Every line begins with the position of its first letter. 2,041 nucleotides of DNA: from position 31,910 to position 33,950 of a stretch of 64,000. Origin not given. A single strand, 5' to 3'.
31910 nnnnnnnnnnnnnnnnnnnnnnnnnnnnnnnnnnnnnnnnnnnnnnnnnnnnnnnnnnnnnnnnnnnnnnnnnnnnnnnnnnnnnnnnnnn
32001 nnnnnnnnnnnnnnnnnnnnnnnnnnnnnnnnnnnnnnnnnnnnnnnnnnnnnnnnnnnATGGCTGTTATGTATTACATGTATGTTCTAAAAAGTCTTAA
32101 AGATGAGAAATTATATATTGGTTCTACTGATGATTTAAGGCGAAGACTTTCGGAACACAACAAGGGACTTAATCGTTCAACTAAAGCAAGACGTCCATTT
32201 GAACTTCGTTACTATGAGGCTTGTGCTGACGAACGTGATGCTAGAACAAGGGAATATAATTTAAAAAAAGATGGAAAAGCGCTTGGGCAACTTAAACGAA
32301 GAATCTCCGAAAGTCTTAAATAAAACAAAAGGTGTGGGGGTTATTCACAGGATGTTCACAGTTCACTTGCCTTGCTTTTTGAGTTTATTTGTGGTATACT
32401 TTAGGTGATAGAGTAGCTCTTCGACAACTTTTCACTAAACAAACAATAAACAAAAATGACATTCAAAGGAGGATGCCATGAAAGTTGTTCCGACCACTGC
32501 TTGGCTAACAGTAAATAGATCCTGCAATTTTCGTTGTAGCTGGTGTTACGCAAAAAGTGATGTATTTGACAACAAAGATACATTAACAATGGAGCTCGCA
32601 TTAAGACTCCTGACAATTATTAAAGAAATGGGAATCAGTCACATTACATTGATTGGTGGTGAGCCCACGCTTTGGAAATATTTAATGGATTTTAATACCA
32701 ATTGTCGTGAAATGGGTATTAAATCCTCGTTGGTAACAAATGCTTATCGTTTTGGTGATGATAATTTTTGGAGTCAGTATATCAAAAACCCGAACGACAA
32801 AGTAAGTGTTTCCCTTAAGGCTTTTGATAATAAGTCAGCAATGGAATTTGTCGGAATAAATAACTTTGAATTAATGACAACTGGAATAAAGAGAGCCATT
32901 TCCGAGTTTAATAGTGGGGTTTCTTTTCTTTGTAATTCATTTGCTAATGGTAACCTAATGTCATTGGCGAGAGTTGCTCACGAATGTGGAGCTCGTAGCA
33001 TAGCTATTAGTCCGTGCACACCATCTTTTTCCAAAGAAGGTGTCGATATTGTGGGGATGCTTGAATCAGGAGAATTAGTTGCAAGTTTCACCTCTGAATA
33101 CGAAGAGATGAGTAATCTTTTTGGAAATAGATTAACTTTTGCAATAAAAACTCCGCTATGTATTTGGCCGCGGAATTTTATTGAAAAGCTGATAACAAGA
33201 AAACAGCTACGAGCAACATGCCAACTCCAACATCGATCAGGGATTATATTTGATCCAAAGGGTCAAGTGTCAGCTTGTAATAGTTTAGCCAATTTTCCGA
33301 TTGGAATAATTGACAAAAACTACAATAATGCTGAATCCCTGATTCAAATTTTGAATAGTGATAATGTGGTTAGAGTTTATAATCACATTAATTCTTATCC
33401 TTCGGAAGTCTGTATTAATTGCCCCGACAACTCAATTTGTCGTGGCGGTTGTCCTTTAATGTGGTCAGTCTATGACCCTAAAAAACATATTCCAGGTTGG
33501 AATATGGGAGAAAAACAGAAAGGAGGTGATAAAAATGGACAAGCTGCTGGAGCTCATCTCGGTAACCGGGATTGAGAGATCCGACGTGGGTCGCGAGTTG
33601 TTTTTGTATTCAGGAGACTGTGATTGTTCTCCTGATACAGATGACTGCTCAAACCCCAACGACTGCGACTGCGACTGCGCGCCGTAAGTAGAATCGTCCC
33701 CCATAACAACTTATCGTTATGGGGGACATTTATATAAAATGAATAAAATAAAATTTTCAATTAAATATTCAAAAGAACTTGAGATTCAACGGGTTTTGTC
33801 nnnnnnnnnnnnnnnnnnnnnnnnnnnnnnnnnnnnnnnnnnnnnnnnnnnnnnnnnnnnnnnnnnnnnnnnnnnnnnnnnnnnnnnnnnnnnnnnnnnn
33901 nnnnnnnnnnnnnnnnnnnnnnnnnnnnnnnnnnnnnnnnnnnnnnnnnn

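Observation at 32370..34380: Candidate ranthipeptide/SCIFF-like RiPP operon: rSAM-SPASM enzyme, overlapping six-Cys Asp-rich peptide, HExxH protein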

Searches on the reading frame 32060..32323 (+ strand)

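Call 61: search_protein_families(library=pfam, proteins=[window:32060-32323:+], max_evalue=0.01)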
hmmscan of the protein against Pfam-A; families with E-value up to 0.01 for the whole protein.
window:32060-32323:+ (87 aa): 2 families
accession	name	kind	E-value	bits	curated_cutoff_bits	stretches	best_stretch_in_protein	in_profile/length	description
PF01541.30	GIY-YIG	-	3.8e-18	66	22.6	1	4-74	1-74/78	GIY-YIG catalytic domain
PF10544.15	T5orf172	-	3.3e-05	24.8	20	1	6-66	2-61/101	T5orf172 domain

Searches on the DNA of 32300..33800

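Call 84: search_rna_families(source=window, start=32300, end=33800, threshold=evalue, max_evalue=1)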
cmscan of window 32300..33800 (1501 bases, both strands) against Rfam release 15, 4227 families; matches with E-value up to 1: 2.
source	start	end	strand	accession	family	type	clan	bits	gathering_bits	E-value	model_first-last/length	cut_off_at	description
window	33677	33768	-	RF03922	MIR2119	Gene; miRNA;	-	31.3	73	0.082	1-188/188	no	MIR2119 microRNA precursor family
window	32674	32770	+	RF04345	Plastid-rps12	Cis-reg;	-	25.7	78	0.76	1-97/97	no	Plastid-rps12 3UTR RNA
